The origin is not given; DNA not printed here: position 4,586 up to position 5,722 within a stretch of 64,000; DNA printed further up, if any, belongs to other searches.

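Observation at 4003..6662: Predicted cytosine-replacement dNTP pathway: ThyA homolog with Asp at the dUMP/dCMP specificity site, beside dCMP deaminase and a dNMP kinase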

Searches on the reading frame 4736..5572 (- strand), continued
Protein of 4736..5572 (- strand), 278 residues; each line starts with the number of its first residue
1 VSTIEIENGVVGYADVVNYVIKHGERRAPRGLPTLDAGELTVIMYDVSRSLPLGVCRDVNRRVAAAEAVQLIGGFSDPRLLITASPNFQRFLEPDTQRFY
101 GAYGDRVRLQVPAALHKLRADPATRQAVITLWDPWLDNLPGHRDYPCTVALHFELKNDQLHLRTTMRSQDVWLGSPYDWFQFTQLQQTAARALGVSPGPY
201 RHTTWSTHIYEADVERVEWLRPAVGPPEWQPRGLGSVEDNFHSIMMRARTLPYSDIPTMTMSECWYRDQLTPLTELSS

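Call 24: find_encoding_contigs(protein=P0019, flank=10000, max_places=2)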
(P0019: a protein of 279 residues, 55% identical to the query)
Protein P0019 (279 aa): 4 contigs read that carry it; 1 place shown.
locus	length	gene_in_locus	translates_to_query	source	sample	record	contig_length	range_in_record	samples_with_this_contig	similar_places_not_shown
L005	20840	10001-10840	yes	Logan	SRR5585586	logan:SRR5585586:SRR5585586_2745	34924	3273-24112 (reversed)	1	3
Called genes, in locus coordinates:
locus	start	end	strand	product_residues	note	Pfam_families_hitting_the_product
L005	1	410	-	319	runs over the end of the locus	-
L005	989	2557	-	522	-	PF08706:D5_N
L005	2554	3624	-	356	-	PF09250:Prim-Pol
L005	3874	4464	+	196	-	-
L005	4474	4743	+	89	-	-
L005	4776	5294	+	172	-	-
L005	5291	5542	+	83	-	-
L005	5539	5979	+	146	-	-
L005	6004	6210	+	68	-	-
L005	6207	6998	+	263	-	-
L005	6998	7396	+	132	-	-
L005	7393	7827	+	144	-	-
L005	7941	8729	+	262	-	-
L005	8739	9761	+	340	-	-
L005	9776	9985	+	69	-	-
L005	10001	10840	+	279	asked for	PF00303:Thymidylat_synt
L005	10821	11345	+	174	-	PF00383:dCMP_cyt_deam_1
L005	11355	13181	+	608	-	PF01612:DNA_pol_A_exo1, PF00476:DNA_pol_A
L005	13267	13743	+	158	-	-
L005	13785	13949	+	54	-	-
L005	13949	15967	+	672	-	PF00176:SNF2-rel_dom, PF00271:Helicase_C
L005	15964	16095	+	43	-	-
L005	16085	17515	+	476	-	PF12705:PDDEXK_1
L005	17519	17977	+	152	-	-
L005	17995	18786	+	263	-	PF13479:AAA_24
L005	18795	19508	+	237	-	-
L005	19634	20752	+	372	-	-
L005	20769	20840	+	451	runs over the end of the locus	-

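Call 25: find_encoding_contigs(protein=P0002, flank=10000, max_places=2)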
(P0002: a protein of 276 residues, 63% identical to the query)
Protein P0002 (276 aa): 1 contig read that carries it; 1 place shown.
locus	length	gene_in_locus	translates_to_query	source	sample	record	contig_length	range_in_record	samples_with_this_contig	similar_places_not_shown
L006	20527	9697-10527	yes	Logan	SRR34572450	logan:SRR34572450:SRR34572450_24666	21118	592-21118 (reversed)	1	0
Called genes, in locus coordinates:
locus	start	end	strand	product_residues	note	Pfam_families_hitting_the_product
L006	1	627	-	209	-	?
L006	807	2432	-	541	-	-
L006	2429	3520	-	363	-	PF09250:Prim-Pol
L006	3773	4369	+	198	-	-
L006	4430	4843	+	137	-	-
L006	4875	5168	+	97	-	-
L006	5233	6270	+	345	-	PF26125:AcrVA2-like (weak)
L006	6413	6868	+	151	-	-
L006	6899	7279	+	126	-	-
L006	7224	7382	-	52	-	-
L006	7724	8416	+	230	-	-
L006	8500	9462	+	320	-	-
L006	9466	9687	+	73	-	-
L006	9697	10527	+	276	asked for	PF00303:Thymidylat_synt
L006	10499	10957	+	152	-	PF00383:dCMP_cyt_deam_1, PF14437:MafB19-deam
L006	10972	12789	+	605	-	PF01612:DNA_pol_A_exo1, PF00476:DNA_pol_A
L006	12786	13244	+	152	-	-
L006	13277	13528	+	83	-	-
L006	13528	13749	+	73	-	-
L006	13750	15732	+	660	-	PF00176:SNF2-rel_dom, PF00271:Helicase_C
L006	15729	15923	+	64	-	-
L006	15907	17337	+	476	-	PF01381:HTH_3 (weak), PF13560:HTH_31 (weak), PF12705:PDDEXK_1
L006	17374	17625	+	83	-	-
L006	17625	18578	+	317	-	PF18723:HMUDK_hel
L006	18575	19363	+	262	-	PF13479:AAA_24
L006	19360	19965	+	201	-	-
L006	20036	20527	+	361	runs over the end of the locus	?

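Call 29: search_protein_families(library=ncbifam, proteins=[window:4736-5572:-], max_evalue=0.01)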
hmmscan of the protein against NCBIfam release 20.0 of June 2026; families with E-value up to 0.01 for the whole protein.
window:4736-5572:- (278 aa): 8 families
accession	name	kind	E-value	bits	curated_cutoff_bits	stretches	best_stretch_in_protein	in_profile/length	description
TIGR03283.1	thy_syn_methano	equivalog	2e-15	56.9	174.55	1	90-216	69-200/201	thymidylate synthase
NF002497.0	PRK01827.1-3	equivalog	1.1e-14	54.4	327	1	105-218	106-217/264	thymidylate synthase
NF002495.0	PRK01827.1-1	equivalog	3e-14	53.2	327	1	110-219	118-230/279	thymidylate synthase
NF002496.0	PRK01827.1-2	equivalog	1.8e-13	50.2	325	1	109-218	164-271/318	thymidylate synthase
TIGR03284.1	thym_sym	equivalog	3e-12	46.3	108.35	1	109-218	142-249/296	thymidylate synthase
NF002499.0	PRK01827.1-5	equivalog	1.7e-08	34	405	1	107-217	108-216/264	thymidylate synthase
NF002498.0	PRK01827.1-4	equivalog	1.1e-07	31.5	427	1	116-216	131-229/283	thymidylate synthase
NF010393.0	PRK13821.1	equivalog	0.0011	18.1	576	1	111-216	158-263/323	thymidylate synthase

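Call 34: search_dna_similar(query=L004:3280-4098:+, collection=phages, mode=protein, max_rows=60, max_evalue=1e-10)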
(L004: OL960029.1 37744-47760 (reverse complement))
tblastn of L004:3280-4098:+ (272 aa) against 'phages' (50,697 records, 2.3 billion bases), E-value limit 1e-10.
Records with a match: 620; places in all: 620; records where one place covers at least 80% of the query: 118.
Best place of each record, by identity: >=99% 1; 80-90% 2; <60% 617.
By first word of the organism name: Salmonella 163; Microbacterium 75; Pseudomonas 62; Klebsiella 44; Bacillus 35; Arthrobacter 31; Escherichia 29; Dickeya 19; Xanthomonas 18; Gordonia 15; and 38 more.
By host as written in the record: - 64; Microbacterium foliorum NRRL B-24224 45; Arthrobacter sp. ATCC 21022 29; Salmonella enterica 26; Microbacterium foliorum NRRL B-24224 SEA 25; Pseudomonas aeruginosa PAO1 23; Salmonella enterica subsp. enterica serovar Enteritidis PT1 21; Pseudomonas aeruginosa 19; and 157 more.
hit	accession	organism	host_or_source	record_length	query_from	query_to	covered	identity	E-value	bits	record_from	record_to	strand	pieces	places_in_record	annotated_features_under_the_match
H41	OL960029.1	Pseudoxanthomonas phage PW916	Pseudoxanthomonas kaohsiungensis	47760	1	272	100%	99.6%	0e+0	561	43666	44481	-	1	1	deoxyuridylate hydroxymethyltransferase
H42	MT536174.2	Stenotrophomonas phage vB_SmaS-AXL_3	Stenotrophomonas maltophilia D1585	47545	1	272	100%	86.8%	3e-157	489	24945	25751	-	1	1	thymidylate synthase | hypothetical protein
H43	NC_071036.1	Stenotrophomonas phage vB_SmaS-AXL_3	Stenotrophomonas maltophilia D1585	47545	1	272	100%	86.8%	3e-157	489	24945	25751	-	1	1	thymidylate synthase | thymidylate kinase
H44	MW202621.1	Caudoviricetes sp.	Manatee Spring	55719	7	270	97%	56.4%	2e-90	298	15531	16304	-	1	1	pyrimidine hmase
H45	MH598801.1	Pelagibacter phage HTVC200P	Candidatus Pelagibacter sp. FZCC0015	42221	4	241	88%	44.4%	3e-60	211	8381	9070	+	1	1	thymidylate synthase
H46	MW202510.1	Caudoviricetes sp.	Manatee Spring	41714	3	262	96%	39.8%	1e-48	177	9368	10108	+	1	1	pyrimidine hmase | thymidylate kinase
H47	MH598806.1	Pelagibacter phage HTVC119P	Candidatus Pelagibacter sp. HTCC7211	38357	12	231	81%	45.9%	3e-57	202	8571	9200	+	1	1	thymidylate synthase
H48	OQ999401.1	Actinomycetia phage DSL-LC01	Actinomycetia bacterium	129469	7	235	84%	31.9%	8e-31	126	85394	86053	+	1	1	thymidylate synthase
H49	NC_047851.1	Brevibacterium phage LuckyBarnes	Brevibacterium iodinum ATCC 15728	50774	6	230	83%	32.1%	1e-24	108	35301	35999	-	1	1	thymidylate synthase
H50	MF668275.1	Brevibacterium phage LuckyBarnes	Brevibacterium iodinum ATCC 15728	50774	6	230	83%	32.1%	1e-24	108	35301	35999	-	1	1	thymidylate synthase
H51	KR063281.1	Gordonia phage GMA2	Gordonia malaquae A448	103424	11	260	92%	28.6%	6e-19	92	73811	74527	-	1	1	hypothetical protein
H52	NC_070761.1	Gordonia phage GMA2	Gordonia malaquae A448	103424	11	260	92%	28.6%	6e-19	92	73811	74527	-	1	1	thymidylate synthase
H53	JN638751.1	Bacillus phage G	Bacillus megaterium str. ATCC 43725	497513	22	231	77%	33.1%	3e-30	124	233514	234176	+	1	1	319: gp319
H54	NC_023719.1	Bacillus phage G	Bacillus megaterium str. ATCC 43725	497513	22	231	77%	33.1%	3e-30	124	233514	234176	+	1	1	319: thymidylate synthase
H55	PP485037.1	Pseudomonas phage BILI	Pseudomonas aeruginosa PAO-1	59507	7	258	93%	27.5%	7e-13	74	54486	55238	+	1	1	thymidylate synthase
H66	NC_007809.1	Pseudomonas phage M6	Pseudomonas aeruginosa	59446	7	250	90%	28.0%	8e-13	74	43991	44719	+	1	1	thymidylate synthase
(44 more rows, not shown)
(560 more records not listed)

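Call 35: get_annotated_region(hit=H66, flank=5000)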
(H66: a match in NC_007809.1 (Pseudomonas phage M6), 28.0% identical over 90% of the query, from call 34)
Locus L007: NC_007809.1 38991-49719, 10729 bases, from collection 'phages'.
description: Pseudomonas phage M6, complete genome.
organism: Pseudomonas phage M6 (NCBI taxid 2911432)
taxonomy: Viruses; Duplodnaviria; Heunggongvirae; Uroviricota; Caudoviricetes; Mesyanzhinovviridae; Rabinowitzvirinae; Yuavirus; Pseudomonas virus M6
host: Pseudomonas aeruginosa; source: -; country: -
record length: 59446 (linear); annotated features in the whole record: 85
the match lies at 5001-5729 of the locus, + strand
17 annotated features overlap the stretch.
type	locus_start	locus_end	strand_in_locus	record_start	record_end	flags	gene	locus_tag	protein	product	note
CDS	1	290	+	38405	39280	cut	-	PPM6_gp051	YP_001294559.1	hypothetical protein ORF051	-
CDS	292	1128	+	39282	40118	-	-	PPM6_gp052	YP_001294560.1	threonine dehydratase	-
CDS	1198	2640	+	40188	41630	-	-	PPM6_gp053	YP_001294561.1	DNA repair photolyase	-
CDS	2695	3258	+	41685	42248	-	-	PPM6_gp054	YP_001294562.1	terminase small subunit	-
CDS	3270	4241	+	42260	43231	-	-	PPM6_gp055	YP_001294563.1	hypothetical protein ORF055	-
CDS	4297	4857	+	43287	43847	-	-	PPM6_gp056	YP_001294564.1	hypothetical protein ORF056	-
CDS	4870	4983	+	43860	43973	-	-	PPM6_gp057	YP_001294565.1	hypothetical protein ORF057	-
CDS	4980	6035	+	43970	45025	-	-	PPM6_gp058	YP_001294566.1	thymidylate synthase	-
CDS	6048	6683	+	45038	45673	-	-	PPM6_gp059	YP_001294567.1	hypothetical protein ORF059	putative hydrolases of HD superfamily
CDS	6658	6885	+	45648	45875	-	-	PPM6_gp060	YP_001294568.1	hypothetical protein ORF060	-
CDS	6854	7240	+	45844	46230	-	-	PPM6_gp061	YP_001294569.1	hypothetical protein ORF061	-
CDS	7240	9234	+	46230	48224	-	-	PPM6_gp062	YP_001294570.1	DNA polymerase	-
CDS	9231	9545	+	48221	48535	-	-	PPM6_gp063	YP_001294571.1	hypothetical protein ORF063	-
CDS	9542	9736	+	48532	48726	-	-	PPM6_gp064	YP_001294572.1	hypothetical protein ORF064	-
CDS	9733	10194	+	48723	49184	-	-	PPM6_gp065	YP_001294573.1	hypothetical protein ORF065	putative dCMP deaminase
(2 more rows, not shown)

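Call 54: find_related_loci(query=A4, collection=metagenome_contigs, flank=10000)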
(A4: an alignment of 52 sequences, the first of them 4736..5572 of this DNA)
Query A4 (278 aa) in metagenome_contigs; peptide patterns used: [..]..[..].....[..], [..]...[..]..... (x = any residue, [..] = any of these).
600 stretches matched a pattern (row limit reached: there are more); 131 encode a relative of the query (tblastn E <= 1e-3); the best 80 are kept; 80 distinct loci.
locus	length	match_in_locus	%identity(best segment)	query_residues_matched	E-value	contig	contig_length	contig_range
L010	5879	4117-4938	55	2-270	9e-92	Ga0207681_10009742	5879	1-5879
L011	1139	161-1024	49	1-272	1e-92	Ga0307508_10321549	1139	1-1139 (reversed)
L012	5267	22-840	53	3-271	3e-85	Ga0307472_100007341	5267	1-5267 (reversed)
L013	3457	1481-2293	48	2-274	3e-83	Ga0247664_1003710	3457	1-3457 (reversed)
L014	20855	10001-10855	49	1-271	9e-81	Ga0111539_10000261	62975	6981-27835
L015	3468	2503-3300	54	4-268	1e-80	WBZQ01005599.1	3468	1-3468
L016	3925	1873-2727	49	1-271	8e-80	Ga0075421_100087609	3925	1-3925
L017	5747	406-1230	52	1-270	3e-79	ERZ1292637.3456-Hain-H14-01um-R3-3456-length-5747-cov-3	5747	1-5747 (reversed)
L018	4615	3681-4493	51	1-270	1e-78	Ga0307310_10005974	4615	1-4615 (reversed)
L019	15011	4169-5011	46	6-270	5e-78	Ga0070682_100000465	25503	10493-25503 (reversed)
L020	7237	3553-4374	49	4-272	6e-77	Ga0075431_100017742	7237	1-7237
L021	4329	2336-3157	49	4-272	5e-77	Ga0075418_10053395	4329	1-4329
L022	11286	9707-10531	50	2-272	2e-76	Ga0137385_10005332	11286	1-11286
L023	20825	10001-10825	50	2-272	2e-76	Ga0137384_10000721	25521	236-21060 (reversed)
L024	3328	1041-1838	48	13-270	6e-77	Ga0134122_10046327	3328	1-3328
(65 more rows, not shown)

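Call 58: search_protein_families(library=pfam, proteins=[L001:23054-23533:+, L006:17625-18578:+], max_evalue=10)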
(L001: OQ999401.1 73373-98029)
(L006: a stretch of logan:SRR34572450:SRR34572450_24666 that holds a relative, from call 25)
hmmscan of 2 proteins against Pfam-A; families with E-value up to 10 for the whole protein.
L001:23054-23533:+ (159 aa): 2 families
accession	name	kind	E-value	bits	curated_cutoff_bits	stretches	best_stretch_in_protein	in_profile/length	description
PF08761.16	dUTPase_2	-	1.1e-12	49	22.9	2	36-92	23-79/162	dUTPase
PF01503.22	PRA-PH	-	0.03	15.2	21.3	1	48-96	33-72/86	Phosphoribosyl-ATP pyrophosphohydrolase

L006:17625-18578:+ (317 aa): 2 families
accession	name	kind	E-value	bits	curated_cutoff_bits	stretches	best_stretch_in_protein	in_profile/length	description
PF18723.6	HMUDK_hel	-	1.6e-34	120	25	2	10-186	7-191/281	5-hmdU DNA kinase, helical domain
PF20423.3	AceK_regulatory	-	0.25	10.9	25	1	33-80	143-196/302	Isocitrate dehydrogenase kinase/phosphatase (AceK), regulatory domain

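Call 59: get_annotated_region(hit=H14, flank=4000)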
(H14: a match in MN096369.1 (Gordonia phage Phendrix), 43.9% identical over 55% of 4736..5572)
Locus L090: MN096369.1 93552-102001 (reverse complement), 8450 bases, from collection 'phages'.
description: Gordonia phage Phendrix, complete genome.
organism: Gordonia phage Phendrix (NCBI taxid 2593335)
taxonomy: Viruses; Duplodnaviria; Heunggongvirae; Uroviricota; Caudoviricetes; Godonkavirus; Godonkavirus phendrix
host: Gordonia terrae 3612; source: soil; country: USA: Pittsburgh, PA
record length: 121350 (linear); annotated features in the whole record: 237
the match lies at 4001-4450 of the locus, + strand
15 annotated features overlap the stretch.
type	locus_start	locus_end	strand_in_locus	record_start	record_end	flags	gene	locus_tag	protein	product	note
CDS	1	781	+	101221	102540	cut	189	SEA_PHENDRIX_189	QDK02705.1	DNA primase/polymerase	-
CDS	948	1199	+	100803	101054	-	188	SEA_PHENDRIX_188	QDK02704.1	hypothetical protein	-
CDS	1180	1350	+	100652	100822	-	187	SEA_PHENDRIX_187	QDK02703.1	hypothetical protein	-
CDS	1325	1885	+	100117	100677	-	186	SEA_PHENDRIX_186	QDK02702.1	hypothetical protein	-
CDS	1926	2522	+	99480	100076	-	185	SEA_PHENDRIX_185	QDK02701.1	hypothetical protein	-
CDS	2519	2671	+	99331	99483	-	184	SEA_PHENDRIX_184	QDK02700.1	hypothetical protein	-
CDS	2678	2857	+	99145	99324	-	183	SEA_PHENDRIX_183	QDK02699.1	hypothetical protein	-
CDS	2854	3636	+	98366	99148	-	182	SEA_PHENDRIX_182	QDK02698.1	thymidylate kinase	-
CDS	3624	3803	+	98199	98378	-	181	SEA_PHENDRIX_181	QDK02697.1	hypothetical protein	-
CDS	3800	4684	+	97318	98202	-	180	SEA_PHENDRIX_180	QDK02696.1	thymidylate synthase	-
CDS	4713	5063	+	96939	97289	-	179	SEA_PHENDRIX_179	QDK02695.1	hypothetical protein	-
CDS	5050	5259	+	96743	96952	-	178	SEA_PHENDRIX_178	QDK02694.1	hypothetical protein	-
CDS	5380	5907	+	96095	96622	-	177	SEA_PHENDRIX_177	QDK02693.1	deoxycytidylate deaminase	-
CDS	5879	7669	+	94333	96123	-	176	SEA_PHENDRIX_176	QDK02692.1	DNA polymerase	-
CDS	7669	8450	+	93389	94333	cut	175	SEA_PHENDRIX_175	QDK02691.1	ribonucleotide reductase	-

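Call 60: get_annotated_region(hit=H8, flank=4000)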
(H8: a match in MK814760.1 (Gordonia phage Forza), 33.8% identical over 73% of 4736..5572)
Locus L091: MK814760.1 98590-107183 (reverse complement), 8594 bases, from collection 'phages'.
description: Gordonia phage Forza, complete genome.
organism: Gordonia phage Forza (NCBI taxid 2571247)
taxonomy: Viruses; Duplodnaviria; Heunggongvirae; Uroviricota; Caudoviricetes; Forzavirus; Forzavirus forza
host: Gordonia terrae 3612; source: soil; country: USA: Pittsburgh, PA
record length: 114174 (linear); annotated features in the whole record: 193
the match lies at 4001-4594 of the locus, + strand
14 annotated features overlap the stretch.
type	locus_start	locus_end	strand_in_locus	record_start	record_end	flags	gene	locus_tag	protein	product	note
CDS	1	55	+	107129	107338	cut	187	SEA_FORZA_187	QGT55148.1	hypothetical protein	-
CDS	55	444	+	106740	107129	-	186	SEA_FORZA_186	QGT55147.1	hypothetical protein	-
CDS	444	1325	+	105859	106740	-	185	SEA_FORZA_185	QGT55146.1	hypothetical protein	-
CDS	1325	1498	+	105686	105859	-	184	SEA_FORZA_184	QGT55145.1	hypothetical protein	-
CDS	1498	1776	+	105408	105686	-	183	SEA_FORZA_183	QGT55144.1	hypothetical protein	-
CDS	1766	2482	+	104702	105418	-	182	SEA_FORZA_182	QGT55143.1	lysin B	-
CDS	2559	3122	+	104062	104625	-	181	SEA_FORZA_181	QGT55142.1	hypothetical protein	-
CDS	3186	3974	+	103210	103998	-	180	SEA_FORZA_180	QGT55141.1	thymidylate kinase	-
CDS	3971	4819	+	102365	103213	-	179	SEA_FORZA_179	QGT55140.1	thymidylate synthase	-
CDS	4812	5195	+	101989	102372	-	178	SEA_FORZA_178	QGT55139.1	hypothetical protein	-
CDS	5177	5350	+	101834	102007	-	177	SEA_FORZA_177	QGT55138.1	hypothetical protein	-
CDS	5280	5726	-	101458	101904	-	176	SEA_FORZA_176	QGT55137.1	hypothetical protein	-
CDS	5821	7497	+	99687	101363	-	175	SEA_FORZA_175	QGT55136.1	hypothetical protein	-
CDS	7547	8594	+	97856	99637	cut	174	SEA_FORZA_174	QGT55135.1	DNA polymerase I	-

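Call 61: get_annotated_region(hit=H49, flank=4000)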
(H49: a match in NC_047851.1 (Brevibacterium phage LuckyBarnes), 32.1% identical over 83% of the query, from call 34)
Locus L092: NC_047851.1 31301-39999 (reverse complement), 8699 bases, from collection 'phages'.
description: Brevibacterium phage LuckyBarnes, complete genome.
organism: Brevibacterium phage LuckyBarnes (NCBI taxid 2027888)
taxonomy: Viruses; Duplodnaviria; Heunggongvirae; Uroviricota; Caudoviricetes; Luckybarnesvirus; Luckybarnesvirus luckybarnes
host: Brevibacterium iodinum ATCC 15728; source: soil; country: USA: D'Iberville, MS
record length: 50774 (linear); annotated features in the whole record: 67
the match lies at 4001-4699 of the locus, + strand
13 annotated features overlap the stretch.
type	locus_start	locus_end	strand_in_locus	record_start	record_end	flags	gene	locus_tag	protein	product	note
CDS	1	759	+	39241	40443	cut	-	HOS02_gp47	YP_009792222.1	exonuclease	Nuclease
CDS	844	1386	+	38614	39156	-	-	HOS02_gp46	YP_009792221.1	Gp2.5-like ssDNA binding protein and ssDNA annealing protein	-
CDS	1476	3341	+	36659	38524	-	-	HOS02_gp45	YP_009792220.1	DNA polymerase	DNA polymerase I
CDS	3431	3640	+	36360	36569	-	-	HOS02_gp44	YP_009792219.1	hypothetical protein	-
CDS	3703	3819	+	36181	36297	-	-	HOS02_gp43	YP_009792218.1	hypothetical protein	-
CDS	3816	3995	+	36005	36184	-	-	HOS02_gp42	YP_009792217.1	hypothetical protein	-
CDS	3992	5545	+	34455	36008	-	-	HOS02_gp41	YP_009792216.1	thymidylate synthase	Thymidylate synthase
CDS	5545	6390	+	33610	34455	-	-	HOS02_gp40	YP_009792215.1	beta-glucosyl-HMC-alpha-glucosyltransferase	Glycosyltransferase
CDS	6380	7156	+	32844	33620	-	-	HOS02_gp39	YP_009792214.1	beta-glucosyl-HMC-alpha-glucosyltransferase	Glycosyltransferase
CDS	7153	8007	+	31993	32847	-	-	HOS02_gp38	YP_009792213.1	hypothetical protein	-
CDS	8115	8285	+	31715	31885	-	-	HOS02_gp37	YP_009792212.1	hypothetical protein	-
CDS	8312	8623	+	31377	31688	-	-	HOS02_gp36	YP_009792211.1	hypothetical protein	-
CDS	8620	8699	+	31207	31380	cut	-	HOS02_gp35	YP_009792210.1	hypothetical protein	-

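Call 96: search_protein_families(library=pfam, proteins=[L006:19360-19965:+, L006:20036-20527:+, L006:5233-6270:+, L006:7724-8416:+, L001:22068-23057:+, L001:19912-20958:+], max_evalue=0.01)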
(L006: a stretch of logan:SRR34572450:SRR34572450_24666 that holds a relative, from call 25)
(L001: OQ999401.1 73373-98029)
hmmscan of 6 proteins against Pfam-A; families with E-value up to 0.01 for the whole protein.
L006:19360-19965:+ (201 aa): 1 family
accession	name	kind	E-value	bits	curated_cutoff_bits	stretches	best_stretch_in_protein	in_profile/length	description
PF05037.18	DUF669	-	0.0087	16.6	21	1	23-65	12-55/138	Protein of unknown function (DUF669)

L006:20036-20527:+ (164 aa): 0 families

L006:5233-6270:+ (345 aa): 0 families

L006:7724-8416:+ (230 aa): 0 families

L001:22068-23057:+ (329 aa): 0 families

L001:19912-20958:+ (348 aa): 1 family
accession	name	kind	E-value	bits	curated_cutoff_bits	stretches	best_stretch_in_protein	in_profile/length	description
PF16712.10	SCAB_CC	-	0.006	16.9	25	0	99-141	58-100/168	Coiled-coil regions of plant-specific actin-binding protein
